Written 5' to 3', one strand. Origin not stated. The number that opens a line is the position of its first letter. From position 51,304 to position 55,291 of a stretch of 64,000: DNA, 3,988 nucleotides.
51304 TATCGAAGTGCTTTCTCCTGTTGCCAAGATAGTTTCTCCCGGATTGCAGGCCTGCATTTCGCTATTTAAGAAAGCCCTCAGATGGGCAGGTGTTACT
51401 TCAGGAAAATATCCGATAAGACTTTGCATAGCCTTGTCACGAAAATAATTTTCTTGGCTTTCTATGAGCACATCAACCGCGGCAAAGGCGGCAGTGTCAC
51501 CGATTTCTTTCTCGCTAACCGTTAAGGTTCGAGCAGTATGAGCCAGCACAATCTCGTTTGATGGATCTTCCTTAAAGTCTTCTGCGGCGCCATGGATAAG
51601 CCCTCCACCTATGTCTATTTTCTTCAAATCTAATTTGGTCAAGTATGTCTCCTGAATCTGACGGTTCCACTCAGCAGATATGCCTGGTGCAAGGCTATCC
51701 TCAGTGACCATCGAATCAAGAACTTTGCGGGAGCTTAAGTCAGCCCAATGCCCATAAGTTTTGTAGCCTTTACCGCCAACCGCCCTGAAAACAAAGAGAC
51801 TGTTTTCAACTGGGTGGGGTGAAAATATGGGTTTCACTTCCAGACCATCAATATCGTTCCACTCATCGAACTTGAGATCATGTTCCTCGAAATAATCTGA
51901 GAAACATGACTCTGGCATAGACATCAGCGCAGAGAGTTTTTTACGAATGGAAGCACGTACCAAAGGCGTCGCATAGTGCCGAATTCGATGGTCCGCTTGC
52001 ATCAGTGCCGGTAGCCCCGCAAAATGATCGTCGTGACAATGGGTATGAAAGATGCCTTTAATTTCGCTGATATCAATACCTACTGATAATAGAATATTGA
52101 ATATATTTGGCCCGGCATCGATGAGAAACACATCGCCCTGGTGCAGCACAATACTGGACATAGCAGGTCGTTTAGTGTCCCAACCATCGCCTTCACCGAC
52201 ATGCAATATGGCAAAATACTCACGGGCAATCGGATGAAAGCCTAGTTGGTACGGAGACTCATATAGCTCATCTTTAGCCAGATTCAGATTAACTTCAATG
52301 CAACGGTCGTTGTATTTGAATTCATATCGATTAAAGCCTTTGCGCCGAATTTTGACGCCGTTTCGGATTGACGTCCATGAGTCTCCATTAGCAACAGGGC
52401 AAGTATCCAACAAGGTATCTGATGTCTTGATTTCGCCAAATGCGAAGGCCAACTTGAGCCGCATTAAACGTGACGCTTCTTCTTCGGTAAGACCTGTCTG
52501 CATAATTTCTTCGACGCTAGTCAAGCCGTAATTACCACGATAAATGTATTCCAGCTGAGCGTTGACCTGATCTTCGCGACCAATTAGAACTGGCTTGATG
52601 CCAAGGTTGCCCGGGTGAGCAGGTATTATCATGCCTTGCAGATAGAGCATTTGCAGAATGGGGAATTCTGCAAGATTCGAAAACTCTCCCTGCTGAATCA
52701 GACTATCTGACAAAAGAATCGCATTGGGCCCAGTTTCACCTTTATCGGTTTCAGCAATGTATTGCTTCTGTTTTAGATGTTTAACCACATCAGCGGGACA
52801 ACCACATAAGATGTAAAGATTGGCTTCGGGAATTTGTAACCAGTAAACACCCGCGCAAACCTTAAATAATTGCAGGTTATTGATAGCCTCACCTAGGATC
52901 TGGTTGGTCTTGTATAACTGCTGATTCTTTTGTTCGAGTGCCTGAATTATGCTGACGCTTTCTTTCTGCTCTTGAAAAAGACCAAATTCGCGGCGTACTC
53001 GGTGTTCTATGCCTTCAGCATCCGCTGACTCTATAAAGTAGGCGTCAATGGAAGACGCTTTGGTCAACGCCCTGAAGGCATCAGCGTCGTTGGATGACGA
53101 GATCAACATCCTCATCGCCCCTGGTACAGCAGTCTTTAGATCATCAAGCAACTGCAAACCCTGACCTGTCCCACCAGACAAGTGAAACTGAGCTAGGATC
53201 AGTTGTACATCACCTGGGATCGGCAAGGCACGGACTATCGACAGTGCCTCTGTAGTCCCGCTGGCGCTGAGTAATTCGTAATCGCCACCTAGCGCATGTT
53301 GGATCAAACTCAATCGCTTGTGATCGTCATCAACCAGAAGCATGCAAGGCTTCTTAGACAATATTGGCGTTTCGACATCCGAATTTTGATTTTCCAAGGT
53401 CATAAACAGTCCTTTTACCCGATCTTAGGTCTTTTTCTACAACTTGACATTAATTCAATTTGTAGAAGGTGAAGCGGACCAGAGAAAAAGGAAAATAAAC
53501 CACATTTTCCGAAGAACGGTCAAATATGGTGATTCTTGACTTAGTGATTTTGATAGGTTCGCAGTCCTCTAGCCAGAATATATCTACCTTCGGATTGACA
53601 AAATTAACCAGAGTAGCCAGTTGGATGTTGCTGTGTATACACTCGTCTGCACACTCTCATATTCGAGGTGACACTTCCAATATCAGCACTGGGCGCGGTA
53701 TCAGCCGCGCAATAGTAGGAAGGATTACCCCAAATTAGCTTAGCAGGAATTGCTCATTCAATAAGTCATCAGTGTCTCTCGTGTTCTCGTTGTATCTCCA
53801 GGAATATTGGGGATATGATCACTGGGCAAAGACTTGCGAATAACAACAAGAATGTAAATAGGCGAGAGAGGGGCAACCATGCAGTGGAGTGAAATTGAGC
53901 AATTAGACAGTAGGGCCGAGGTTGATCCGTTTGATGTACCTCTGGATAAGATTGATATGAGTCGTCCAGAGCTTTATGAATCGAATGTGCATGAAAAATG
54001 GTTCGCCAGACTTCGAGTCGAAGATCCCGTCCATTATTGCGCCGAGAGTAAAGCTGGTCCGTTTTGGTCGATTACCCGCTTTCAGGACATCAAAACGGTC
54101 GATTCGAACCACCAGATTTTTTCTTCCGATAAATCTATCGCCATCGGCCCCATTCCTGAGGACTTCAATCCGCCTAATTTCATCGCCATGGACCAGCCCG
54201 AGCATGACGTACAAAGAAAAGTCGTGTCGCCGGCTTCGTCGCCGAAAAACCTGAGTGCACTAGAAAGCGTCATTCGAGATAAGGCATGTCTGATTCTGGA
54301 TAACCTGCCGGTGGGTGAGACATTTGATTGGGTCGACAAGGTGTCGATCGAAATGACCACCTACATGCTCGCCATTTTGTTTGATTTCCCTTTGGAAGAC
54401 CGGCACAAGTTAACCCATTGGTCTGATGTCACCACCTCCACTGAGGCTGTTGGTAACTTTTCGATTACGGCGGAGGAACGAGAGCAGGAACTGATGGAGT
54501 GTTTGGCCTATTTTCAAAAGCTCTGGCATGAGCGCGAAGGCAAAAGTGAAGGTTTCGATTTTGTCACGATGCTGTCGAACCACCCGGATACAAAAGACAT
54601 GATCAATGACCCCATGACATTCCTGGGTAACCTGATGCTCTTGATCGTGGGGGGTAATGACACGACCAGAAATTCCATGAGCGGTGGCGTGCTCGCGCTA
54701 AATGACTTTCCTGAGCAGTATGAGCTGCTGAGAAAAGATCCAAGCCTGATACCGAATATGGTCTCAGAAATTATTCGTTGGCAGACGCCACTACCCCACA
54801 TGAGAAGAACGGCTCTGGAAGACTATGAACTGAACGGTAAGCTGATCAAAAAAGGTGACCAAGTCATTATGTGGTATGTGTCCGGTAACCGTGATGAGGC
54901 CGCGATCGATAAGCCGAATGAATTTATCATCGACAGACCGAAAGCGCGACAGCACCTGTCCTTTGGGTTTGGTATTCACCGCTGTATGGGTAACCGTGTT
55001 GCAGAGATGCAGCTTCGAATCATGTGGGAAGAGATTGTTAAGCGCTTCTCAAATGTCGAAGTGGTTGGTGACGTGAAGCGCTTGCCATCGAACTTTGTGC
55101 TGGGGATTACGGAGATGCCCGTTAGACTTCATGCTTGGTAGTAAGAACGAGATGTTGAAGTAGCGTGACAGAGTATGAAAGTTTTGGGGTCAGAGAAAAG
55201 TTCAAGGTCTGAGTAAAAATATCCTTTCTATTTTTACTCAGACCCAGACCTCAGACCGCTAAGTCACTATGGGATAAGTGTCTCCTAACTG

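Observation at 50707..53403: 898-aa signalling protein combining a pseudo-receiver, an MBL-fold hydrolase and two non-canonical cNMP-binding domains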

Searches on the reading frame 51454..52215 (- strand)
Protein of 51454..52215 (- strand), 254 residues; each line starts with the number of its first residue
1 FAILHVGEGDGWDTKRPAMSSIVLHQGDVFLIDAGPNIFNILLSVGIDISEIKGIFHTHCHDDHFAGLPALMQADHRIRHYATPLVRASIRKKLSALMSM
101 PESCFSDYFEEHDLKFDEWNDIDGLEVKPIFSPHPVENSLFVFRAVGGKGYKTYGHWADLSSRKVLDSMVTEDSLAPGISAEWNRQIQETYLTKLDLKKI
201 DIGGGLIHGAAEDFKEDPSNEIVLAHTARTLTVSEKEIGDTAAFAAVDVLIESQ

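Call 52: search_solved_structures(query=A3, max_evalue=1, show_alignments=3)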
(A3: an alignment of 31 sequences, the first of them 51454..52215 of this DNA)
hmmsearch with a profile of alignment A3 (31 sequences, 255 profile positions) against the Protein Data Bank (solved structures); distinct sequences matched with E-value up to 1: 55.
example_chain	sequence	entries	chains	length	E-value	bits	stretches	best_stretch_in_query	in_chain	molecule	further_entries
7u2s_A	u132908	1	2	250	6.3e-07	32.3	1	7-135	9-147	Apyc1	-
8gyg_A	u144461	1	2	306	2.1e-06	30.6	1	21-74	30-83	Arysulfatase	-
7u2r_A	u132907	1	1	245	1.4e-05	27.9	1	22-134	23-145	Apyc1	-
3zwf_A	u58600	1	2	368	3.8e-05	26.5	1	15-73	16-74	ZINC PHOSPHODIESTERASE ELAC PROTEIN 1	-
7t28_A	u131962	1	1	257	5e-05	26.1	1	7-71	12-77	Putative metal-dependent hydrolase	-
6b9v_A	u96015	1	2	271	0.00012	24.9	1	20-69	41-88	Beta-lactamase-like protein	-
2p4z_A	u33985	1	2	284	0.00017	24.3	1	30-84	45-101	Metal-dependent hydrolases of the beta-lactamase superfamily II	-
1y44_A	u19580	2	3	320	0.00038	23.2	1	6-74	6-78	Ribonuclease Z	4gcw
6j4n_A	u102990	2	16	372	0.0029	20.3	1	6-71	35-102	Metallo-beta-lactamases PNGM-1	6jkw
7byq_A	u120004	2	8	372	0.0029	20.3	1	6-71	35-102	Metallo-beta-lactamase PNGM-1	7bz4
7bz3_A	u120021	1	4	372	0.003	20.2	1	6-71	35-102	Metallo-beta-lactamase PNGM-1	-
5iqk_A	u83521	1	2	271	0.0044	19.7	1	18-73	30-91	beta-lactamase Rm3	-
6dr8_A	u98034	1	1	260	0.005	19.5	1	12-71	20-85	Beta-lactamase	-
6auf_B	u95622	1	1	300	0.0062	19.2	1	9-74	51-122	Beta-lactamase-like protein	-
3zq4_A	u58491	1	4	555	0.007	19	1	23-74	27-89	RIBONUCLEASE J 1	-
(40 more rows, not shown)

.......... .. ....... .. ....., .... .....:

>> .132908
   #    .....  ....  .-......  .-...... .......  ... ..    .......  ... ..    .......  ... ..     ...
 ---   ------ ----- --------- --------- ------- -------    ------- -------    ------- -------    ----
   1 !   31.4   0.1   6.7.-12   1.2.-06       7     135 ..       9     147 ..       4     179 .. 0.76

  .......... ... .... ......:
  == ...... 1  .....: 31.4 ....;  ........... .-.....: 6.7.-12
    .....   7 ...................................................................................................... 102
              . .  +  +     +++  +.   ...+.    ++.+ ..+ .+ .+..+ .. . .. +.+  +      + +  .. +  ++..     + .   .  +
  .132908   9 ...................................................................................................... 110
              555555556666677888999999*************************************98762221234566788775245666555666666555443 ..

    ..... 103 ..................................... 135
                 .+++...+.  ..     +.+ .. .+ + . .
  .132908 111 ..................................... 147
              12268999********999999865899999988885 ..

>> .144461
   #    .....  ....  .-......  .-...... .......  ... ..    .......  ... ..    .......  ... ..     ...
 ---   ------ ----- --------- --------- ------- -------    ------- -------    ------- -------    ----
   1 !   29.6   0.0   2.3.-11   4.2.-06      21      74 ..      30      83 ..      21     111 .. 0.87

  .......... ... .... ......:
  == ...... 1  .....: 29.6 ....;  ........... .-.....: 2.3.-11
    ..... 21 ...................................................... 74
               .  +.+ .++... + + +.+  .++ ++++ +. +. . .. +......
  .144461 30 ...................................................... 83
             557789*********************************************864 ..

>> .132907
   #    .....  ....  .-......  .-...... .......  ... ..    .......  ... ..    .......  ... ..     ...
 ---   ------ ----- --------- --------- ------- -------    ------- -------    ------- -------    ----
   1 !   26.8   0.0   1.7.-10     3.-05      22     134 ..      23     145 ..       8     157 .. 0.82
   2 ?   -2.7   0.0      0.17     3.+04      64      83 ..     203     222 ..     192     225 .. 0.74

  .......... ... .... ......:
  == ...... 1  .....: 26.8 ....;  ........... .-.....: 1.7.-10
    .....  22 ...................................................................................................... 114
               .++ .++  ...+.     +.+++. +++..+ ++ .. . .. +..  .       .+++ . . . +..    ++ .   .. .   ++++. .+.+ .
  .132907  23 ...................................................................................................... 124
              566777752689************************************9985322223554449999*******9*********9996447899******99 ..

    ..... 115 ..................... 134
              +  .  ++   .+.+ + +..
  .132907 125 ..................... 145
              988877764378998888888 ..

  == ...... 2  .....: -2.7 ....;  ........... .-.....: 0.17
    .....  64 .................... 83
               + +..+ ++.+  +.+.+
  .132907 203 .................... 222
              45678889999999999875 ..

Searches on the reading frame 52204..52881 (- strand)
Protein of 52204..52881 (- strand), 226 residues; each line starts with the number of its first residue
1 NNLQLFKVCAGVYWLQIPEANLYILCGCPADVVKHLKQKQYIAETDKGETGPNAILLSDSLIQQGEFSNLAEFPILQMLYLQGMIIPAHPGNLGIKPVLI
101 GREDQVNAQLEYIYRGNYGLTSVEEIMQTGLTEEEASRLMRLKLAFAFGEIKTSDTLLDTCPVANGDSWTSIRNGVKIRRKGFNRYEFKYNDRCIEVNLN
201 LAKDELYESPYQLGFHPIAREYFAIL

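Call 25: search_protein_representatives(protein=window:52204-52881:-)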
Query: 226 residues. Proteins with E-value up to 0.001 (for the whole library): 242; up to 1e-10: 176; up to 1e-30: 104. The best 150 are listed.
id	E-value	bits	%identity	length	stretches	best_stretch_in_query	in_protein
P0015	1.2e-109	381.6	75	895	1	1-226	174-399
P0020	8.8e-83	293.7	61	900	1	2-226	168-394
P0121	1.6e-78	279.8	60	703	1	2-226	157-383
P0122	3.8e-77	275.3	59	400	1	4-225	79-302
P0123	9.2e-77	274.0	58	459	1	1-226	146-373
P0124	2.4e-75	269.4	58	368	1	2-225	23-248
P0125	8.3e-73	261.1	56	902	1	2-225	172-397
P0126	1.9e-72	259.9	56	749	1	6-225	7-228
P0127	1.0e-70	254.2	55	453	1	6-225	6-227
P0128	1.2e-69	250.7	55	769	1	3-225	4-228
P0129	1.3e-69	250.7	55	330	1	5-225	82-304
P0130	5.4e-69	248.6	55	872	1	6-225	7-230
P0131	3.3e-68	246.0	53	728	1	7-225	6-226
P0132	3.7e-68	245.9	55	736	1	4-225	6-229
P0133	5.6e-68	245.3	57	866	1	7-226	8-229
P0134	5.4e-67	242.1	56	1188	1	1-226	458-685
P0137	2.1e-66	240.2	55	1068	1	2-225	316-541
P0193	5.9e-44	166.7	42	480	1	3-216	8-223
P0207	2.7e-37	144.9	38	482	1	4-225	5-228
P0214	5.7e-34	134.1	41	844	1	8-211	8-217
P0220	1.6e-31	126.1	37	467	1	3-225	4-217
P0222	3.6e-31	124.9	39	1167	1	3-217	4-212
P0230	1.4e-28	116.5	36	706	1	7-217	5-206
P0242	5.1e-26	108.1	35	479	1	5-225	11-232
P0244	5.9e-25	104.6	36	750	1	2-225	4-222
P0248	2.4e-23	99.3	36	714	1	7-213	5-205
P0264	2.4e-18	83.0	35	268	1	3-213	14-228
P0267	1.9e-16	76.8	34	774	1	2-215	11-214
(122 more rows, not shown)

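Call 27: list_cluster_members(proteins=[P0222, P0267, P0244, P0248, P0230, P0264, P0242, P0220, P0127, P0214])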
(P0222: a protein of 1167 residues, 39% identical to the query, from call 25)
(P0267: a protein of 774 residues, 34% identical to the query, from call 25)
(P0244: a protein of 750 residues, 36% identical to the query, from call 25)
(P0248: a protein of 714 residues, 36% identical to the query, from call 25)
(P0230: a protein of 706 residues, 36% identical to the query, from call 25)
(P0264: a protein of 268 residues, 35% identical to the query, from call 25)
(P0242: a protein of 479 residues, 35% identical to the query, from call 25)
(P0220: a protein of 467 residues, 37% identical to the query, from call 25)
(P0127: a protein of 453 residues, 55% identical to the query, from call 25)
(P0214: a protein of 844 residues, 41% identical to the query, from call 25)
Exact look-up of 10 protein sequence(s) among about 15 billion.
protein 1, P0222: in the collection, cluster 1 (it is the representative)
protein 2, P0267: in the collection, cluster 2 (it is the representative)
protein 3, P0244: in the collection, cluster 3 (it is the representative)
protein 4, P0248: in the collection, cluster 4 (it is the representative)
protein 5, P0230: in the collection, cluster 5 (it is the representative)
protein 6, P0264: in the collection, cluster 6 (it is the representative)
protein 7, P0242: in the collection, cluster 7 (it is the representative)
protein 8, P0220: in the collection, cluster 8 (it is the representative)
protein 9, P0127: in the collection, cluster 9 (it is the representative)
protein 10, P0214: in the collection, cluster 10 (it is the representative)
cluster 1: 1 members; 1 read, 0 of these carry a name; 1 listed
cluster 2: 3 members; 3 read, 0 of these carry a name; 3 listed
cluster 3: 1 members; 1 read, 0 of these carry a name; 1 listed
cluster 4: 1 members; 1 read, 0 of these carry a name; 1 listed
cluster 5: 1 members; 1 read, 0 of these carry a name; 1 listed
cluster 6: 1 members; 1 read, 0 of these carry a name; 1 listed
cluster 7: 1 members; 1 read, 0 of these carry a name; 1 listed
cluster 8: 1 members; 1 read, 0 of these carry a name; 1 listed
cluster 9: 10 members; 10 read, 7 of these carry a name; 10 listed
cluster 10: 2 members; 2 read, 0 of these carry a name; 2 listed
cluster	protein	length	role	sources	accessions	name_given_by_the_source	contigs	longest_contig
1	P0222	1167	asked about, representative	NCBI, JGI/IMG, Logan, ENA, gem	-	-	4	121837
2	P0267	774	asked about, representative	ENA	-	-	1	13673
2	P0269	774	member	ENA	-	-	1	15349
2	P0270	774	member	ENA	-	-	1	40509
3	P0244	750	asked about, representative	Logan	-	-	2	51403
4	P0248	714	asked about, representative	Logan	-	-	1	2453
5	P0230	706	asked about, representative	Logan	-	-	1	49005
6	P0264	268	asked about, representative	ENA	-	-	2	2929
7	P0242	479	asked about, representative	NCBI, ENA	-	-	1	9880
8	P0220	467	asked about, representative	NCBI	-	-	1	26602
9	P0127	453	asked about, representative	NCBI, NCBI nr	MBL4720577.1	MAG: MBL fold metallo-hydrolase, partial [Alphaproteobacteria bacterium] | MBL fold metallo-hydrolase [Alphaproteobacteria bacterium]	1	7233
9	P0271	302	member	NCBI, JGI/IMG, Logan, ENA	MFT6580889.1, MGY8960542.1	MAG: MBL fold metallo-hydrolase [Alphaproteobacteria bacterium] | hemerythrin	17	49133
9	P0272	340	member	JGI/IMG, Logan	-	hemerythrin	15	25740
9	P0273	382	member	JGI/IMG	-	hemerythrin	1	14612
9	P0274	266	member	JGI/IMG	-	hemerythrin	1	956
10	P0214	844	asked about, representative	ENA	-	-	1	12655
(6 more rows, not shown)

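Call 28: search_protein_families(library=pfam, proteins=[P0222, P0267, P0244, P0242, P0220, P0214, P0207, P0193, P0137, P0134], max_evalue=0.01)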
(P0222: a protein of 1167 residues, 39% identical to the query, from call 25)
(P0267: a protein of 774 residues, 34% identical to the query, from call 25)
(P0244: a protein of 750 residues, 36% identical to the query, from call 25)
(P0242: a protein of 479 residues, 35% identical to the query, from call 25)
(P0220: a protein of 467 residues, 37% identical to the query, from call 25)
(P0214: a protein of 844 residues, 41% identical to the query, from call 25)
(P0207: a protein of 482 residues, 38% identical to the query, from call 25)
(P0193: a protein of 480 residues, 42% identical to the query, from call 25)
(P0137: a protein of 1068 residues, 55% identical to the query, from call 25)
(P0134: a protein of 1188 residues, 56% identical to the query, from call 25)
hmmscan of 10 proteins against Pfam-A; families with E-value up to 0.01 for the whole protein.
P0222 (1167 aa): 3 families
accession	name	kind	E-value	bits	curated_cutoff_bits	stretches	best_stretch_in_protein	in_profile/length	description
PF00027.35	cNMP_binding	-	2.8e-26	91.8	27.5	2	759-844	3-88/89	Cyclic nucleotide-binding domain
PF00753.33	Lactamase_B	-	2.6e-06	28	22.7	1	242-293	13-68/196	Metallo-beta-lactamase superfamily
PF12706.13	Lactamase_B_2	-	4.6e-06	26.8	27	1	249-311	5-74/200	Beta-lactamase superfamily domain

P0267 (774 aa): 3 families
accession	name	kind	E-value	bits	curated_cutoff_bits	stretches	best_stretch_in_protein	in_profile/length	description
PF00027.35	cNMP_binding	-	5.4e-13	49.2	27.5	1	534-614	4-85/89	Cyclic nucleotide-binding domain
PF12706.13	Lactamase_B_2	-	1.5e-05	25.1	27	1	270-309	29-69/200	Beta-lactamase superfamily domain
PF00753.33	Lactamase_B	-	9.8e-05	22.8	22.7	1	262-300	34-72/196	Metallo-beta-lactamase superfamily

P0244 (750 aa): 2 families
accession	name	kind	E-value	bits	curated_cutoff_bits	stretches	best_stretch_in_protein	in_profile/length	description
PF00753.33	Lactamase_B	-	4.5e-05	23.9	22.7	1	242-294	11-67/196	Metallo-beta-lactamase superfamily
PF12706.13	Lactamase_B_2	-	0.00038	20.5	27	1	266-384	26-148/200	Beta-lactamase superfamily domain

P0242 (479 aa): 3 families
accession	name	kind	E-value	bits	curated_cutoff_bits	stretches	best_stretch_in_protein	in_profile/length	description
PF12706.13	Lactamase_B_2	-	6.7e-07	29.5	27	1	275-393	25-147/200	Beta-lactamase superfamily domain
PF00753.33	Lactamase_B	-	1.9e-05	25.2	22.7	1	255-305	14-68/196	Metallo-beta-lactamase superfamily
PF23023.1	Anti-Pycsar_Apyc1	-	0.00014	21.9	50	1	251-305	24-78/250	Anti-Pycsar protein Apyc1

P0220 (467 aa): 2 families
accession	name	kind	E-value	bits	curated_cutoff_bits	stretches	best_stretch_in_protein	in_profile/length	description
PF23023.1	Anti-Pycsar_Apyc1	-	9.4e-07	29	50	1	216-290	4-78/250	Anti-Pycsar protein Apyc1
PF00753.33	Lactamase_B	-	0.00044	20.7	22.7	1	230-283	4-61/196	Metallo-beta-lactamase superfamily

P0214 (844 aa): 4 families
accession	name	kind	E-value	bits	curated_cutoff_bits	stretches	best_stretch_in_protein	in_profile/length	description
PF00753.33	Lactamase_B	-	5.8e-09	36.6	22.7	1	243-307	2-70/196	Metallo-beta-lactamase superfamily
PF00027.35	cNMP_binding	-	1.6e-08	34.8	27.5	1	519-593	8-85/89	Cyclic nucleotide-binding domain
PF12706.13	Lactamase_B_2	-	2.1e-08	34.4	27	1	260-394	4-147/200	Beta-lactamase superfamily domain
PF23023.1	Anti-Pycsar_Apyc1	-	3.8e-05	23.7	50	1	249-298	22-71/250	Anti-Pycsar protein Apyc1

P0207 (482 aa): 2 families
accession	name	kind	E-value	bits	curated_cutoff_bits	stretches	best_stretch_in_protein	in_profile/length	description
PF00753.33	Lactamase_B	-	2.7e-08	34.4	22.7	1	241-299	4-66/196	Metallo-beta-lactamase superfamily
PF12706.13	Lactamase_B_2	-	2.3e-05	24.5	27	1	256-347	4-98/200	Beta-lactamase superfamily domain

P0193 (480 aa): 3 families
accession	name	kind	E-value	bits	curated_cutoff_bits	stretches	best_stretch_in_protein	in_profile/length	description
PF00753.33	Lactamase_B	-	2.4e-10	41.1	22.7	1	245-304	4-67/196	Metallo-beta-lactamase superfamily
PF12706.13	Lactamase_B_2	-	7.8e-05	22.8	27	1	259-365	3-116/200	Beta-lactamase superfamily domain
PF23023.1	Anti-Pycsar_Apyc1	-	0.00032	20.7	50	1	259-316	32-88/250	Anti-Pycsar protein Apyc1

P0137 (1068 aa): 4 families
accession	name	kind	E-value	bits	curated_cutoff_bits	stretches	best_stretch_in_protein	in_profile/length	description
PF00497.25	SBP_bac_3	-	2.2e-17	63.5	26.4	1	35-252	2-130/132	Bacterial extracellular solute-binding proteins, family 3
PF00027.35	cNMP_binding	-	6.1e-10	39.4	27.5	1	985-1048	18-85/89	Cyclic nucleotide-binding domain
PF12706.13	Lactamase_B_2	-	3.9e-09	36.8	27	1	568-668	3-108/200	Beta-lactamase superfamily domain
PF00753.33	Lactamase_B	-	1.9e-06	28.4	22.7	1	565-612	15-66/196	Metallo-beta-lactamase superfamily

P0134 (1188 aa): 4 families
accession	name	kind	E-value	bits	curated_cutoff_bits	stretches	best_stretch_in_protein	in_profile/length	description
PF05226.16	CHASE2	-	2.1e-55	188.5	26.3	1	26-367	6-251/257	CHASE2 domain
PF00027.35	cNMP_binding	-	4.7e-18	65.4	27.5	2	967-1049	3-89/89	Cyclic nucleotide-binding domain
PF00753.33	Lactamase_B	-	8.6e-05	23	22.7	1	721-755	33-66/196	Metallo-beta-lactamase superfamily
PF12706.13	Lactamase_B_2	-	0.00045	20.3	27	1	727-799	25-94/200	Beta-lactamase superfamily domain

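Call 41: predict_structure(alignment_id=A2)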
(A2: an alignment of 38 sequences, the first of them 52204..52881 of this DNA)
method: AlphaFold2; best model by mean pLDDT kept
length: 226 residues; sequences in the alignment: 38
mean_pLDDT: 86.6   pTM: 0.83
mean pLDDT of the five models: 86.6, 84.2, 84.2, 82.8, 78.9
residues with pLDDT >= 90: 141; 70-90: 52; 50-70: 24; < 50: 9
segments of 3 or more residues with pLDDT < 50: 215-218, 224-226
pLDDT, mean of each block of 10 residues (from residue 1): 87 94 86 80 88 92 63 88 93 94 92 90 96 97 92 93 94 97 96 95 73 51 45
secondary structure, 60 per line:
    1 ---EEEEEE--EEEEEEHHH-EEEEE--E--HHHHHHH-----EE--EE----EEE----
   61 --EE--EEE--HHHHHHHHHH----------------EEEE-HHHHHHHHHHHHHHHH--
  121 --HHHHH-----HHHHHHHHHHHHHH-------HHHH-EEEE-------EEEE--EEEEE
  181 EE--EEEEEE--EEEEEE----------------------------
elements in order: E4-9 E12-17 E22-26 H32-38 E54-56 E67-69 H72-81 E98-101 H103-118 H123-127 H133-146 H154-157 E159-162 E170-173 E176-182 E185-190 E193-198

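Call 46: fold_search(model_id=the predicted structure, library=pdb)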
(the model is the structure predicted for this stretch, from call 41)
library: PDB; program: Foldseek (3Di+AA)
matches with E <= 10: 296; with E <= 0.001: 0
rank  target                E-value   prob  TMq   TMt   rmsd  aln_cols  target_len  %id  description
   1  7u2r                  3.7e-03  1.00  0.39  0.37   5.3       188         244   13  Structure of Paenibacillus sp. J14 Apyc1 (released 2022-04-20)
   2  7u2s_A                8.1e-03  0.99  0.39  0.36   5.4       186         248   13  Structure of Paenibacillus xerothermodurans Apyc1 in the apo state (released 2022-04-20)
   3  7u2s_B                9.2e-03  0.97  0.37  0.35   7.4       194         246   16  Structure of Paenibacillus xerothermodurans Apyc1 in the apo state (released 2022-04-20)
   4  3zwf_B                1.1e-02  0.82  0.34  0.30   9.0       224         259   11  Crystal structure of Human tRNase Z, short form (ELAC1). (released 2011-08-10)
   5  4z7r_B                2.7e-02  0.97  0.37  0.31   6.8       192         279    7  The 1.98-angstrom crystal structure of Zn(2+)-bound PqqB from Methylobacterium extorquens (released 2016-04-20)
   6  3zwf_A                4.2e-02  0.60  0.33  0.30   9.0       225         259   11  Crystal structure of Human tRNase Z, short form (ELAC1). (released 2011-08-10)
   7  5ejk_D                6.0e-02  0.08  0.15  0.14  19.3       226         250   11  Crystal structure of the Rous sarcoma virus intasome (released 2016-02-17)
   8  1ww1_A                1.0e-01  0.72  0.36  0.34   5.9       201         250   14  Crystal structure of tRNase Z from Thermotoga maritima (released 2005-02-22)
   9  6kns_A                1.1e-01  0.69  0.35  0.33   6.8       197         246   10  Crystal structure of the metallo-beta-lactamase fold protein YhfI from Bacillus subtilis (space group I4122) (released 2019-09-18)
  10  2e7y_A                1.2e-01  0.72  0.35  0.30   7.6       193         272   13  High resolution structure of T. maritima tRNase Z (released 2007-09-11)
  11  6etb_A                1.2e-01  0.57  0.31  0.19   6.7       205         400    9  Aerobic S262Y mutation of E. coli FLRD core (released 2018-11-07)
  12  6knt_B                1.2e-01  0.80  0.38  0.35   5.3       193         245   12  Crystal structure of the metallo-beta-lactamase fold protein YhfI from Bacillus subtilis (space group P4332) (released 2019-09-18)
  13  7bz3_D                1.6e-01  0.80  0.44  0.32   5.5       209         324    8  The mutant variant of PNGM-1. H257 was substituted for alanine to study substrate binding. (released 2021-04-28)
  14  7t28                  1.7e-01  0.80  0.40  0.38   5.6       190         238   12  Structure of phage Bsp38 anti-Pycsar nuclease Apyc1 in apo state (released 2022-04-20)
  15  7wi1_A                1.7e-01  0.60  0.40  0.27   7.4       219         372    9  The mutant variant of PNGM-1, H93 was substituuted for alanine to study metal coordination (released 2023-01-18)
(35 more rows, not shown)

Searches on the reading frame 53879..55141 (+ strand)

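Call 16: search_protein_families(library=pfam, proteins=[window:53879-55141:+], max_evalue=0.001)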
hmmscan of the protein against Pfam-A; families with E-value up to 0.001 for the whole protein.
window:53879-55141:+ (420 aa): 1 family
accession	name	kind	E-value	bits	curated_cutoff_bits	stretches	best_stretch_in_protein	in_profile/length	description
PF00067.27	p450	-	2.4e-22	79.8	22.8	1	290-395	323-436/462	Cytochrome P450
